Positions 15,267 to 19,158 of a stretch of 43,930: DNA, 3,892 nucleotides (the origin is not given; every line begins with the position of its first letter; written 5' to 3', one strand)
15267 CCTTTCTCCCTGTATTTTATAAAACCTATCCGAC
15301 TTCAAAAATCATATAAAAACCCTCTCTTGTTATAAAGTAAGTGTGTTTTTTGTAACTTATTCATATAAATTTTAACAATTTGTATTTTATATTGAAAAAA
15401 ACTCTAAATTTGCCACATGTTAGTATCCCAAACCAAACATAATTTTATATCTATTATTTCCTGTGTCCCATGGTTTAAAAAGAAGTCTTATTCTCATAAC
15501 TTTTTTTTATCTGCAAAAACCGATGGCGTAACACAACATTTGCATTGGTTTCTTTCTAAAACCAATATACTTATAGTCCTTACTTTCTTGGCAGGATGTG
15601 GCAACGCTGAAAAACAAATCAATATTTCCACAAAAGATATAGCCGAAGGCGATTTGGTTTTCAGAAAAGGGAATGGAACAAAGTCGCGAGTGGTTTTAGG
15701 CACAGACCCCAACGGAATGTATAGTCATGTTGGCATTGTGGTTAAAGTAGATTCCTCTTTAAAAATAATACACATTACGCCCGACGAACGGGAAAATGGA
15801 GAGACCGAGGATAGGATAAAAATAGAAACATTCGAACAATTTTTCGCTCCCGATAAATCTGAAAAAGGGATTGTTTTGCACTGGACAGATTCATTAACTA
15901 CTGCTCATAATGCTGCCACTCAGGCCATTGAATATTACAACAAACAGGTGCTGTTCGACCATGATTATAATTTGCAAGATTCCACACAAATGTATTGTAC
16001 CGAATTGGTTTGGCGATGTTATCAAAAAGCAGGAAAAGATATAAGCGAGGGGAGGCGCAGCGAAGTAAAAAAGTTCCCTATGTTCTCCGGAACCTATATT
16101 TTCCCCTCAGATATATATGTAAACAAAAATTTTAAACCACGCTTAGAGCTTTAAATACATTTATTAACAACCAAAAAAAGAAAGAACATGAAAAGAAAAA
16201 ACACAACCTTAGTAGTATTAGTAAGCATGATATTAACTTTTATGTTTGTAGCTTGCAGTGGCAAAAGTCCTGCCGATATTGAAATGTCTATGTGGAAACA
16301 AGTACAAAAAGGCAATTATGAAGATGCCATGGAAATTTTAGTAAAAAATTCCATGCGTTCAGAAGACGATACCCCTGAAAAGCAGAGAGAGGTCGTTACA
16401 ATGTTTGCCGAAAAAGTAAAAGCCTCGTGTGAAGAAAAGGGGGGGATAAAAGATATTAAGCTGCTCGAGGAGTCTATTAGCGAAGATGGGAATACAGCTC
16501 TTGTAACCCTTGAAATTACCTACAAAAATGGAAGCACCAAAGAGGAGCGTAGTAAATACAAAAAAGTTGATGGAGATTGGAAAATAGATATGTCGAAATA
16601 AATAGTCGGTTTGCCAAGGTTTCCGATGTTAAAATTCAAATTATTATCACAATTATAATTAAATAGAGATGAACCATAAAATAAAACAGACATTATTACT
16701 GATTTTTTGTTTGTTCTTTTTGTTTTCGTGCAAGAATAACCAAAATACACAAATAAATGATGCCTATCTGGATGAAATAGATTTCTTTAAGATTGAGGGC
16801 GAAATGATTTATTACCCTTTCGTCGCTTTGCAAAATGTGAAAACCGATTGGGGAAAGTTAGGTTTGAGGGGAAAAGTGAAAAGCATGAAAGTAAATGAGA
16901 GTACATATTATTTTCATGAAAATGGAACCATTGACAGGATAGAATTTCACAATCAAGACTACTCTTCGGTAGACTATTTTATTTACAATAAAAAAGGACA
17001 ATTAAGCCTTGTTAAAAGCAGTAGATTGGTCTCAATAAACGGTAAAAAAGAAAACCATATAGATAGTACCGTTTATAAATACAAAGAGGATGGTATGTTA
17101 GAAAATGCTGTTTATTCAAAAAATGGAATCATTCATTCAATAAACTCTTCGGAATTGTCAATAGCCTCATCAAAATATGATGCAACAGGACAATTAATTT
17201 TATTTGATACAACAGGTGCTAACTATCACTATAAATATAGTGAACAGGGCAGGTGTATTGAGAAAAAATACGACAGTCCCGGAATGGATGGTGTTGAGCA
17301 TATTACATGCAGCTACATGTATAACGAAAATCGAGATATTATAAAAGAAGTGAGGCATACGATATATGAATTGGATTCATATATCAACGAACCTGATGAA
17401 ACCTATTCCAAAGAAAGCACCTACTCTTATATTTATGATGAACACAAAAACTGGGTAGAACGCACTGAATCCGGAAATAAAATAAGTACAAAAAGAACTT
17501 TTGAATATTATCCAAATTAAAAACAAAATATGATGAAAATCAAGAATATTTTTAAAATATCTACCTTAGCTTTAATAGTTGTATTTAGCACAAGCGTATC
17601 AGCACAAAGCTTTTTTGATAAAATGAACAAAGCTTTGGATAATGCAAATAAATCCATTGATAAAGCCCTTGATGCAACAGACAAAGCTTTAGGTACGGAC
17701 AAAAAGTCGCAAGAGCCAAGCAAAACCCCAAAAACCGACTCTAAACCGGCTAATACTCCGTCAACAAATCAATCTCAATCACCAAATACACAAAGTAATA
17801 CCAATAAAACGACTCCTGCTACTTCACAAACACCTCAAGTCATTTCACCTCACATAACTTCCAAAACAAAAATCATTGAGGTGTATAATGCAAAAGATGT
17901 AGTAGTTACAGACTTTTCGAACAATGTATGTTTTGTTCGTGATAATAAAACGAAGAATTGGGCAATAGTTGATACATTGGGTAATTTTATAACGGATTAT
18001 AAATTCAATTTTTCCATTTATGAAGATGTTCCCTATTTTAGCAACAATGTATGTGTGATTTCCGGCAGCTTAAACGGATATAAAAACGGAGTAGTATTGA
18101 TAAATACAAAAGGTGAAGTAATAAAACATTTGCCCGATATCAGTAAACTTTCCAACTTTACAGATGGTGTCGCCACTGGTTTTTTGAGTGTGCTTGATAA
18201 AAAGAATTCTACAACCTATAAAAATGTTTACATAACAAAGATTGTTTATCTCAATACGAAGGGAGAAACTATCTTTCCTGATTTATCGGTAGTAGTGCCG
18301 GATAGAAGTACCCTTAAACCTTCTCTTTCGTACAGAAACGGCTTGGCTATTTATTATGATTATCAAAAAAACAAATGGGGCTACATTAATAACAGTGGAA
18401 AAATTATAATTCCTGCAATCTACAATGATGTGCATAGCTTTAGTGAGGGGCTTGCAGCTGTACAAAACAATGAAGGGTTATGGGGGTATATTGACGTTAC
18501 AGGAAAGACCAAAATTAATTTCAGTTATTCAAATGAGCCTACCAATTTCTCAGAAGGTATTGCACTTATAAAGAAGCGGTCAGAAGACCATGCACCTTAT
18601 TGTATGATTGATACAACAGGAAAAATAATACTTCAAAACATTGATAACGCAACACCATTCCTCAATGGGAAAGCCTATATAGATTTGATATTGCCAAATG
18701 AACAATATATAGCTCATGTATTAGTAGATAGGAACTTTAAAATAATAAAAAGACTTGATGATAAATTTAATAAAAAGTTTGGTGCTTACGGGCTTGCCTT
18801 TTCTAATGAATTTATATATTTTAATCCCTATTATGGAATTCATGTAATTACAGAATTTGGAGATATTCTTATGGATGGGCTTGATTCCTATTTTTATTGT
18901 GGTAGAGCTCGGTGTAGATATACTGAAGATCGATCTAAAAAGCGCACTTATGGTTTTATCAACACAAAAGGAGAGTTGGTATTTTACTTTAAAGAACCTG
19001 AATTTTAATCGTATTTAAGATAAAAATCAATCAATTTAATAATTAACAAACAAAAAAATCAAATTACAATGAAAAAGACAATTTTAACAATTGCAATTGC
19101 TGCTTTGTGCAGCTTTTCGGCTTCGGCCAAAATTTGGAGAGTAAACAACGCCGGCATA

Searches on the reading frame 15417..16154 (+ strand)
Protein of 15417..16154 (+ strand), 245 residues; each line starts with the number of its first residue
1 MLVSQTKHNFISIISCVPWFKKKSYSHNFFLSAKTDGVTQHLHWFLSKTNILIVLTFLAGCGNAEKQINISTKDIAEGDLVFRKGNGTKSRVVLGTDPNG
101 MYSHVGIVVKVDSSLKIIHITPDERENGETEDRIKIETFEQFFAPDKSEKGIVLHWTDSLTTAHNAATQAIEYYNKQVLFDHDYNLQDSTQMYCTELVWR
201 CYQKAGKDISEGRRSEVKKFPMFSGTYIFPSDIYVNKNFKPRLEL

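Call 18: search_protein_families(library=pfam, proteins=[window:15417-16154:+], max_evalue=0.001)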
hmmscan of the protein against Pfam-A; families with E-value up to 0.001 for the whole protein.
window:15417-16154:+ (245 aa): 2 families
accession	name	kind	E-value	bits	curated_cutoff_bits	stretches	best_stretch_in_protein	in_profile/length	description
PF05708.18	Peptidase_C92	-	2.4e-08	34.7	27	1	75-206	2-122/166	Permuted papain-like amidase enzyme, YaeF/YiiX, C92 family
PF05257.22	CHAP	-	0.00014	22.7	26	0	82-118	39-78/81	CHAP domain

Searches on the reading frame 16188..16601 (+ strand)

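Call 18: search_protein_families(library=pfam, proteins=[window:16188-16601:+], max_evalue=0.001)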
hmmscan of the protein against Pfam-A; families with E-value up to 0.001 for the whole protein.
window:16188-16601:+ (137 aa): 1 family
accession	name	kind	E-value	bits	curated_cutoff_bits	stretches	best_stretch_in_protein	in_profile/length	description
PF12870.14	DUF4878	-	2.9e-13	50.5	24.1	1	21-133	1-111/112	Domain of unknown function (DUF4878)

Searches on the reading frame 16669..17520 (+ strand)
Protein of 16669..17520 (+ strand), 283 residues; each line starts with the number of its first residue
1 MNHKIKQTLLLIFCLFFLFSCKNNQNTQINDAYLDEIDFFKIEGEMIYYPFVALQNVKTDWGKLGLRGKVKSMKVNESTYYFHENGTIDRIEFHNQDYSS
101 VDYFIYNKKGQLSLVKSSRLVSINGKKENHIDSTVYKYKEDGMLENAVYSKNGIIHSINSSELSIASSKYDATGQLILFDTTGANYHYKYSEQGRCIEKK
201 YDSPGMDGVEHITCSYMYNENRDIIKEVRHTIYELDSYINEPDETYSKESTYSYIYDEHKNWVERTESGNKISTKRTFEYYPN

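Call 18: search_protein_families(library=pfam, proteins=[window:16669-17520:+], max_evalue=0.001)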
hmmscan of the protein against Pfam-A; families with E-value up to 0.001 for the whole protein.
window:16669-17520:+ (283 aa): 1 family
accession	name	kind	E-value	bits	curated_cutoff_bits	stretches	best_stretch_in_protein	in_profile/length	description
PF05593.20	RHS_repeat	-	5.8e-05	23.8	22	0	170-198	1-30/38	RHS Repeat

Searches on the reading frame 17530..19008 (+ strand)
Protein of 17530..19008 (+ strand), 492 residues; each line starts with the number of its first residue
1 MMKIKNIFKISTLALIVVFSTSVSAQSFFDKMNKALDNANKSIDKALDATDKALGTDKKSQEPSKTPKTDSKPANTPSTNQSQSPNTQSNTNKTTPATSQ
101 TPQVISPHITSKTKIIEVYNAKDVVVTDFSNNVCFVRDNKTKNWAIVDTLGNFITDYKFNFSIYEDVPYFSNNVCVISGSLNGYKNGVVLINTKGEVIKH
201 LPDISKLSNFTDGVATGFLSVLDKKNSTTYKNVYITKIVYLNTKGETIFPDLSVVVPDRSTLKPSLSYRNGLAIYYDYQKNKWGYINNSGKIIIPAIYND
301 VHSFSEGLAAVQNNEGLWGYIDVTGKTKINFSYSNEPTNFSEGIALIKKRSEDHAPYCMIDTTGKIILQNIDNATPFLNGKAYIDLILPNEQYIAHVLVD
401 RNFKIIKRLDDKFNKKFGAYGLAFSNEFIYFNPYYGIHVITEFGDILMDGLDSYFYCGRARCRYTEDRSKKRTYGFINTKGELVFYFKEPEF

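Call 18: search_protein_families(library=pfam, proteins=[window:17530-19008:+], max_evalue=0.001)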
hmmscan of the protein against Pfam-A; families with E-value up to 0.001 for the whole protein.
window:17530-19008:+ (492 aa): 1 family
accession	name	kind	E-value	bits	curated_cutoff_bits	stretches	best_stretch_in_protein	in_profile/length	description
PF14903.11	WG_beta_rep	-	1.9e-27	95.4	25.6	2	283-314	1-32/35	WG containing repeat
